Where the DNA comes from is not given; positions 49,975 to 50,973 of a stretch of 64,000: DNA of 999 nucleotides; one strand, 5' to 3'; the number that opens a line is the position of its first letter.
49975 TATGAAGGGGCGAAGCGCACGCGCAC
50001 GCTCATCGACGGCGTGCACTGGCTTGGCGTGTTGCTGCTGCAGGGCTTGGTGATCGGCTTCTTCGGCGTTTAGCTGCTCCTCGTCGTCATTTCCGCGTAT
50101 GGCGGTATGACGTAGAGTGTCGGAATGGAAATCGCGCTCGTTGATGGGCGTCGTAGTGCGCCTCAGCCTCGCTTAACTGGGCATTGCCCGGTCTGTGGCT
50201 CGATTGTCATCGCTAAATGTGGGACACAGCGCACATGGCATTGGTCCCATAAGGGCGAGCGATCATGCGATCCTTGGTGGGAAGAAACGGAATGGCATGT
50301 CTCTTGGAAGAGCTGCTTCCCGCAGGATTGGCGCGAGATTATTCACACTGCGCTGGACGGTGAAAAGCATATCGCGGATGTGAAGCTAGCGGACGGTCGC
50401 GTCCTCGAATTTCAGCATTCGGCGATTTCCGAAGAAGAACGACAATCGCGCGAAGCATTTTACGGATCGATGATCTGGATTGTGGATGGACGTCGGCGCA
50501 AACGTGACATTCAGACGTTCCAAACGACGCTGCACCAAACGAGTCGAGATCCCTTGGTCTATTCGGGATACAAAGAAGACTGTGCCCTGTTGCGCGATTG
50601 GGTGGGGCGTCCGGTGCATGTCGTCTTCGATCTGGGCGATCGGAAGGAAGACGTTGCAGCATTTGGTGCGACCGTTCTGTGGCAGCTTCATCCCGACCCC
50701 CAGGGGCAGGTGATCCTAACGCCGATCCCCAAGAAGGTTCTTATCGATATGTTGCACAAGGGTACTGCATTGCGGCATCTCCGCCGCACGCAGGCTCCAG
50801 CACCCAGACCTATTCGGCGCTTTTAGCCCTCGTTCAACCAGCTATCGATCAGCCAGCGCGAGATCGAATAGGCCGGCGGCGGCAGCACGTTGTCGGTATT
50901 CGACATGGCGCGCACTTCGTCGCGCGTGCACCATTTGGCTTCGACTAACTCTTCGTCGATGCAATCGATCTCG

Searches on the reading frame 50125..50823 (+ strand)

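Call 74: search_protein_families(library=pfam, proteins=[window:50125-50823:+], max_evalue=0.001)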
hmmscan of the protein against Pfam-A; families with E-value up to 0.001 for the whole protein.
window:50125-50823:+ (233 aa): 2 families
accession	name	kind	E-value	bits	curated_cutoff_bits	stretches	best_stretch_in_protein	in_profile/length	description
PF25164.1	CoiA_N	-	4.4e-08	32.9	26.3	1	20-49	19-48/50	Competence protein CoiA, N-terminal domain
PF06054.18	CoiA_nuc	-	0.00094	19.8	20.3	0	93-137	48-95/158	Competence protein CoiA, nuclease-like domain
